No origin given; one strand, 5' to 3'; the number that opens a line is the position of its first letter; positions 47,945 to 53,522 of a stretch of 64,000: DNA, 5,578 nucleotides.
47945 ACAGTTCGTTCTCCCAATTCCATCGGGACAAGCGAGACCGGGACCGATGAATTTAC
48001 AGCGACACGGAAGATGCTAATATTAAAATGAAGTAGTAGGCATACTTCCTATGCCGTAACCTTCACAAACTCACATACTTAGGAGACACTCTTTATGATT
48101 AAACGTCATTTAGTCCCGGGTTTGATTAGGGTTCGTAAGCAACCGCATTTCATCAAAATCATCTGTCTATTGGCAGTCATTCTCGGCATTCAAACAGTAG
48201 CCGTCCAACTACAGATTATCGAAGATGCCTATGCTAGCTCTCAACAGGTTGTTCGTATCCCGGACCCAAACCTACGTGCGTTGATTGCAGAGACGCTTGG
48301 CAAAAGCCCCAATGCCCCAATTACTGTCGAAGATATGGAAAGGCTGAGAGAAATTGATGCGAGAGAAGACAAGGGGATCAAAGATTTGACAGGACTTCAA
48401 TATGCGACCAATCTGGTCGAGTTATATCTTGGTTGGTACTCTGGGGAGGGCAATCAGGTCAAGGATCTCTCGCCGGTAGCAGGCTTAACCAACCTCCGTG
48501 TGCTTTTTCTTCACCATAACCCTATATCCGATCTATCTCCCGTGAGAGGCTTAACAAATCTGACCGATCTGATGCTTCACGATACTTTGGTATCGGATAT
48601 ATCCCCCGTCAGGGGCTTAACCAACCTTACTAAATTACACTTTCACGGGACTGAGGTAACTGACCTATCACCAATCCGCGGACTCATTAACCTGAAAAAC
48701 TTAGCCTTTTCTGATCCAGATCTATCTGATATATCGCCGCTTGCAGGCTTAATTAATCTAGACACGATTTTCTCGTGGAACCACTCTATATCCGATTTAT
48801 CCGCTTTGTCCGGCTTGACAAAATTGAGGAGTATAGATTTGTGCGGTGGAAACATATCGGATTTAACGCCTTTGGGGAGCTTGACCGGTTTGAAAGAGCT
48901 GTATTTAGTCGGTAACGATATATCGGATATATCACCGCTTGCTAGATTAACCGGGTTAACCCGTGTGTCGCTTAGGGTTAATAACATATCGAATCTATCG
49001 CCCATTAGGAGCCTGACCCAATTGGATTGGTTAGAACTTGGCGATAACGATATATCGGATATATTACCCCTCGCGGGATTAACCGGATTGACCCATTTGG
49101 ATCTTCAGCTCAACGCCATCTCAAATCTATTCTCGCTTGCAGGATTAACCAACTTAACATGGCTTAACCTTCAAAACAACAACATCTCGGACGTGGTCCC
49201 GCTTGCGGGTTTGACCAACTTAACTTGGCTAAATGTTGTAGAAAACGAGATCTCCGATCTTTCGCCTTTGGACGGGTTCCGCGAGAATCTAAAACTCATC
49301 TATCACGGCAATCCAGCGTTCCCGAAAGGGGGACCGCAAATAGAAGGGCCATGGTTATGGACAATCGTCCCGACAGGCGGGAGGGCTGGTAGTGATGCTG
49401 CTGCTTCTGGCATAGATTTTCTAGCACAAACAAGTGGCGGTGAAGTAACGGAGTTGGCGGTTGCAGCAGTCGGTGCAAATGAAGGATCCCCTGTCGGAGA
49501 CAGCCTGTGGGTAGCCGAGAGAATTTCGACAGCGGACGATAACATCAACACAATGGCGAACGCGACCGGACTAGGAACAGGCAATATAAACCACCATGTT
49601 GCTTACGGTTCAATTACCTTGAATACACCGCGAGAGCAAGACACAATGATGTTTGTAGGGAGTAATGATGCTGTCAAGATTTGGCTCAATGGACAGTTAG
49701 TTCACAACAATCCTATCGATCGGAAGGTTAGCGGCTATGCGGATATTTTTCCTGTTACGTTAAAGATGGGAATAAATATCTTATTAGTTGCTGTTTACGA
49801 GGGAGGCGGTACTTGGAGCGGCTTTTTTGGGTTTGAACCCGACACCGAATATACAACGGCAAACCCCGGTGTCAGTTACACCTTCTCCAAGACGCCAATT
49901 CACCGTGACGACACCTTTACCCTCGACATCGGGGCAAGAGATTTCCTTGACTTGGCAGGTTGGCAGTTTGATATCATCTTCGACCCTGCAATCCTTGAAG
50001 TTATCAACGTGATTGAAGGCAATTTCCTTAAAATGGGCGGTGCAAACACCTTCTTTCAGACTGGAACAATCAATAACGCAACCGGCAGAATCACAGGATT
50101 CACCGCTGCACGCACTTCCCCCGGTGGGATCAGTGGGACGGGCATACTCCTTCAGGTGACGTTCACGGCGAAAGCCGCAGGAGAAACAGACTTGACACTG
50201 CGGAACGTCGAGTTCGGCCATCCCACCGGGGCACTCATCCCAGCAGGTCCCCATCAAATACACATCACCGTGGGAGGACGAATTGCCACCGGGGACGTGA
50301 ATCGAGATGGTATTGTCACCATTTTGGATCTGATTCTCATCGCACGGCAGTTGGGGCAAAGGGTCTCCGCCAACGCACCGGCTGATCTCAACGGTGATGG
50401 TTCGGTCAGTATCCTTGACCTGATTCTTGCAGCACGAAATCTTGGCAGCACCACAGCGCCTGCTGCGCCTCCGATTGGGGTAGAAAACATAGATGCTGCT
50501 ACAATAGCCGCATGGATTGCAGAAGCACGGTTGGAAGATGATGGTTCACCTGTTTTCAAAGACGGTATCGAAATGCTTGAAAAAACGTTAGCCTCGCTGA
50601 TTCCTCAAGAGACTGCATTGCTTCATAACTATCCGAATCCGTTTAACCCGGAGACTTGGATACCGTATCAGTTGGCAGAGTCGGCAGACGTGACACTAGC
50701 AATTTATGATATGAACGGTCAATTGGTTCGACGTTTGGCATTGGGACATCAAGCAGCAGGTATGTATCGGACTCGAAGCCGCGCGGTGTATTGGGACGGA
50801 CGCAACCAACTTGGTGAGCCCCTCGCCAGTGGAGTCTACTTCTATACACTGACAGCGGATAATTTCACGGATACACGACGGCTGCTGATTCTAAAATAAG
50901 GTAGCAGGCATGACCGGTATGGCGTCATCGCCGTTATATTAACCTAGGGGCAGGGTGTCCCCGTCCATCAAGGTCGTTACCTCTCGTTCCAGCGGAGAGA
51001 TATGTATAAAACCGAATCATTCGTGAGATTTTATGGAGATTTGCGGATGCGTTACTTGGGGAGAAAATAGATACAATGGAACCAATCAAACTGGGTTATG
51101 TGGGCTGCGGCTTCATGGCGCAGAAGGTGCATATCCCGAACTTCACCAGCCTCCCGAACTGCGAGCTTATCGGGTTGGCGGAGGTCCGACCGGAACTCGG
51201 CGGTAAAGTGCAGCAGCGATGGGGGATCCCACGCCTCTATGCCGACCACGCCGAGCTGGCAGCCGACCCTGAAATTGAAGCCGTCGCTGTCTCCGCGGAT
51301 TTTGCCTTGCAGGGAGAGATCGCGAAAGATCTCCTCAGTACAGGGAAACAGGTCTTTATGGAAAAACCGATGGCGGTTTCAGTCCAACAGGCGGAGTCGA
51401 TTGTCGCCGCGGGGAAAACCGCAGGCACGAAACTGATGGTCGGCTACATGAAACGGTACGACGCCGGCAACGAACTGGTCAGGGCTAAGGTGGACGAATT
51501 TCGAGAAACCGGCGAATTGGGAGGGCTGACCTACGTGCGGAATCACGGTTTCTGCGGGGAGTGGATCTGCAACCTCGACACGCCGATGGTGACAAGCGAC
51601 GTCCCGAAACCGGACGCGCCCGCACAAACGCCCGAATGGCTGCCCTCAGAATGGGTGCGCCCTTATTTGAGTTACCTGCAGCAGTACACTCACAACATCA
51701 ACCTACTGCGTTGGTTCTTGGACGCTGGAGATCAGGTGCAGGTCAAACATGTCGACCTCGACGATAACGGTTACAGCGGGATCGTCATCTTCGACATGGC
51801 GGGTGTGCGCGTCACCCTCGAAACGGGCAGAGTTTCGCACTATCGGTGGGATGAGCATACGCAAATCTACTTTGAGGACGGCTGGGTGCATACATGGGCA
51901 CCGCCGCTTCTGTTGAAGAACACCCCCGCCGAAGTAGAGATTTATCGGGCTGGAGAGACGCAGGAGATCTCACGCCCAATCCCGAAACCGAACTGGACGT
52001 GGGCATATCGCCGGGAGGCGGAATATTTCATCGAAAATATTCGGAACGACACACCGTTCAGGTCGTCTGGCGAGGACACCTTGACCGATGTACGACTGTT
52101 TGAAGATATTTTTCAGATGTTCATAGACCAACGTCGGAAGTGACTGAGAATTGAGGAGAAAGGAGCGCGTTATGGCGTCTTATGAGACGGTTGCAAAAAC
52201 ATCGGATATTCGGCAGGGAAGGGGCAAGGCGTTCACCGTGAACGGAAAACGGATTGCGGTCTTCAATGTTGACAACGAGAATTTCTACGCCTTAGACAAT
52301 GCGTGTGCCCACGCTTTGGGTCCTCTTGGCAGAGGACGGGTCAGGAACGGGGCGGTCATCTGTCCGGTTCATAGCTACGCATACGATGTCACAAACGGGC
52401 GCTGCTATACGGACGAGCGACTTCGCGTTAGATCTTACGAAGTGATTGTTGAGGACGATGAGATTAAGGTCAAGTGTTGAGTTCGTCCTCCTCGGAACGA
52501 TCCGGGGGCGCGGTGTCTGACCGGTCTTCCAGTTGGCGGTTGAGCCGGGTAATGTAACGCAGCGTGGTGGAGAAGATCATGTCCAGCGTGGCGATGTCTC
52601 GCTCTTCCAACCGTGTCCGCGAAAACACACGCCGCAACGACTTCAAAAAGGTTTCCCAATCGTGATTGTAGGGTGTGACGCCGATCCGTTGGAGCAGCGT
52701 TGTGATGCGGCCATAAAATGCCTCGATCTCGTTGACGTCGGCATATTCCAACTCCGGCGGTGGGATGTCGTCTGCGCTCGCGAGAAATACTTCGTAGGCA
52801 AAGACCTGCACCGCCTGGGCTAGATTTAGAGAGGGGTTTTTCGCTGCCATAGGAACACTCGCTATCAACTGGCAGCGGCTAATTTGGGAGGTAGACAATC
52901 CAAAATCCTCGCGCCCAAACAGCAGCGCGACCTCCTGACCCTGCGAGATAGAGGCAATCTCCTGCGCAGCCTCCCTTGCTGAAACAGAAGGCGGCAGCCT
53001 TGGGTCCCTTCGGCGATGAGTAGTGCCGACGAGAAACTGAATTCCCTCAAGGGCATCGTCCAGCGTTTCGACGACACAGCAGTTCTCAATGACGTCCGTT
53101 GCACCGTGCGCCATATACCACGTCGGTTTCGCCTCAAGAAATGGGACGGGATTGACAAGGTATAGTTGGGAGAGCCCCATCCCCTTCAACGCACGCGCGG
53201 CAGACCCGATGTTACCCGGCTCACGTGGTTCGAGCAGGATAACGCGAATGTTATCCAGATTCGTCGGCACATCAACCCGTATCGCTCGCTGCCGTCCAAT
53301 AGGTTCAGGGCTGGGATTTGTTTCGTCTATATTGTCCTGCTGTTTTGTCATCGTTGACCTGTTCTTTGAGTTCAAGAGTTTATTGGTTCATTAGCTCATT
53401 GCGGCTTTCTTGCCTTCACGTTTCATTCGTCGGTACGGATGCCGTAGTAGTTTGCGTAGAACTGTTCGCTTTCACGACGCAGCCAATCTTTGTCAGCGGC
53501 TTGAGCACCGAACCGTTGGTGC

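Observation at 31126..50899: Enzyme-free cohesin-dockerin system: five LRR proteins that each carry both a cohesin and a dockerin, plus a free two-cohesin scaffoldin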

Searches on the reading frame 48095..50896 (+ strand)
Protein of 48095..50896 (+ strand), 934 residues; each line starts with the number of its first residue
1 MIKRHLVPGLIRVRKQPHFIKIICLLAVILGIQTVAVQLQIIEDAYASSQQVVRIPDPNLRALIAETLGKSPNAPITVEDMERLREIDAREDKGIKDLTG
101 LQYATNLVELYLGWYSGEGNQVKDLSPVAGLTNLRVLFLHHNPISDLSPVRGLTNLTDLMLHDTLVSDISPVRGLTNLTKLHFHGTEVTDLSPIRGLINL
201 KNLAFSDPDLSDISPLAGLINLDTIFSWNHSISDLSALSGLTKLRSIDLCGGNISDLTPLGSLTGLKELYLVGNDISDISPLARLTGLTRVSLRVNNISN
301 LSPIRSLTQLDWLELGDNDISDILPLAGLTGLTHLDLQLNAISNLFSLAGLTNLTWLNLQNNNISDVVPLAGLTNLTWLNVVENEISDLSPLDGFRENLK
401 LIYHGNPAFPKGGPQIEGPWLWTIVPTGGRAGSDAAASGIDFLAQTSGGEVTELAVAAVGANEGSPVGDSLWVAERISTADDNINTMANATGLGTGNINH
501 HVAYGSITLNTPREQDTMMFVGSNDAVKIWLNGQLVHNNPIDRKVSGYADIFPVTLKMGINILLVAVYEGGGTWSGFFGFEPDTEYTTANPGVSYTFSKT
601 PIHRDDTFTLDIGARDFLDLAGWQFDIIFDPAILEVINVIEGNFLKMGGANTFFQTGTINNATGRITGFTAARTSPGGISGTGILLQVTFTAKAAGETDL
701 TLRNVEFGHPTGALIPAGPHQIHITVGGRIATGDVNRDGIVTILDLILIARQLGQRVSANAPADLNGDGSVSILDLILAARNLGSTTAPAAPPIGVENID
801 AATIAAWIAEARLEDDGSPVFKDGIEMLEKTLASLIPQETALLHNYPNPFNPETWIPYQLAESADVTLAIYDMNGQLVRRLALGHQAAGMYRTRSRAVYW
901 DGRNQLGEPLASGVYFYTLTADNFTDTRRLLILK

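Call 3: search_protein_families(library=pfam, proteins=[window:48095-50896:+], max_evalue=0.01)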
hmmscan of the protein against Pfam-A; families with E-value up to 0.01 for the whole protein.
window:48095-50896:+ (934 aa): 12 families
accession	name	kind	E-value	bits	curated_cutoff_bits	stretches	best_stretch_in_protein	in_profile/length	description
PF12799.13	LRR_4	-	9.7e-44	146.9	27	6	132-172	1-42/44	Leucine Rich repeats (2 copies)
PF13855.12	LRR_8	-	1.5e-15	57.1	27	2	327-364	22-61/61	Leucine rich repeat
PF13860.13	FlgD_ig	-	4.4e-11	43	27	1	858-922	16-76/79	FlgD Ig-like domain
PF00404.24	Dockerin_1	-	3e-09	37.4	22.9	1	733-779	2-52/57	Dockerin type I domain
PF00963.24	Cohesin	-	1.5e-07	32.1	24.1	1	605-699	13-108/139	Cohesin domain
PF23598.1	LRR_14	-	2.3e-07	30.3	40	2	243-385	1-150/353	Leucine-rich repeat region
PF23952.1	LRR_EndoS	-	2.8e-07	31.2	27.9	0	267-362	26-116/116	Endo-beta-N-acetylglucosaminidase EndoS LRR domain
PF14580.12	LRR_9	-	1.4e-05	25.2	30.5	0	305-388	39-127/175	Leucine-rich repeat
PF18962.6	Por_Secre_tail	-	1.8e-05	25.4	27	1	846-932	2-75/75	Secretion system C-terminal sorting domain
PF25019.1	LRR_R13L1-DRL21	-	2.6e-05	24.6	27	0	87-162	53-125/127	R13L1/DRL21 LRRs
PF13585.12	CHU_C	-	0.00096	19.7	27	1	862-922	25-73/86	CHU_C Type IX secretion signal domain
PF00560.39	LRR_1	-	0.0053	17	20.6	0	353-369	1-17/23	Leucine Rich Repeat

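Call 14: search_protein_families(library=ncbifam, proteins=[window:48095-50896:+], max_evalue=0.01)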
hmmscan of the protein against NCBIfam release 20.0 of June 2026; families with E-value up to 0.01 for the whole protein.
window:48095-50896:+ (934 aa): 14 families
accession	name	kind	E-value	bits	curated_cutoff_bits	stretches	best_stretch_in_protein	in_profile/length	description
NF033189.1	internalin_A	exception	7.9e-62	209.7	1600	1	92-244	237-384/799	class 1 internalin InlA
NF033188.1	internalin_H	exception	2.4e-52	178.3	1050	2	19-262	8-250/548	InlH/InlC2 family class 1 internalin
NF033190.2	inl_like_NEAT_1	exception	4.1e-45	154.3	1275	2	175-392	262-478/754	NEAT domain-containing leucine-rich repeat protein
NF033186.1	internalin_K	exception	2.2e-18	66.1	1100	3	24-161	13-147/604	class 1 internalin InlK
TIGR04183.1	Por_Secre_tail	domain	4.5e-09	36.2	23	1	846-932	2-71/72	T9SS type A sorting domain-containing protein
NF047464.1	FibnectbindLIC11051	equivalog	1.1e-08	34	1000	1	259-398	438-580/685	LIC_11051 family fibronectin-binding protein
NF033707.1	T9SS_sortase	equivalog_domain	4.1e-08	31.3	420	1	843-922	999-1078/1095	type IX secretion system sortase PorU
NF033187.0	internalin_J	exception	9.3e-07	27.5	1700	1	308-388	93-171/846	class 1 internalin InlJ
NF005176.1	PRK06655.1-1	equivalog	1.5e-06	28.2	230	1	862-923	95-151/197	flagellar hook assembly protein FlgD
NF052323.1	T9SSA_dep_M6i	equivalog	3.2e-06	25.4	600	1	835-925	952-1030/1043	T9SS-dependent M6-like inactivated metalloprotease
NF009276.0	PRK12633.1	equivalog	1.1e-05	25.3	383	1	861-923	126-183/234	flagellar basal body rod modification protein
NF041351.1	XopL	equivalog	0.00028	19.7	500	1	129-207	150-232/497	type III secretion system leucine-rich repeat domain-containing effector XopL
NF052228.1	T9SS_PorZ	equivalog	0.00036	19.1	260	1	845-926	675-747/757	type IX secretion system anionic LPS delivery protein PorZ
NF038113.1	T9SSA_dep_M36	equivalog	0.0013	17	885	1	841-883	791-829/869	T9SS-dependent M36 family metallopeptidase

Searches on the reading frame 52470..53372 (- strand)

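Call 5: search_protein_families(library=pfam, proteins=[window:52470-53372:-], max_evalue=0.01)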
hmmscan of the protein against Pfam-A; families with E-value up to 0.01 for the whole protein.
window:52470-53372:- (300 aa): 1 family
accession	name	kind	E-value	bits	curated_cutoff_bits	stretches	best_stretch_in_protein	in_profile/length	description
PF00588.24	SpoU_methylase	-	1.3e-25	90.6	29.7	1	42-193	2-142/142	SpoU rRNA Methylase family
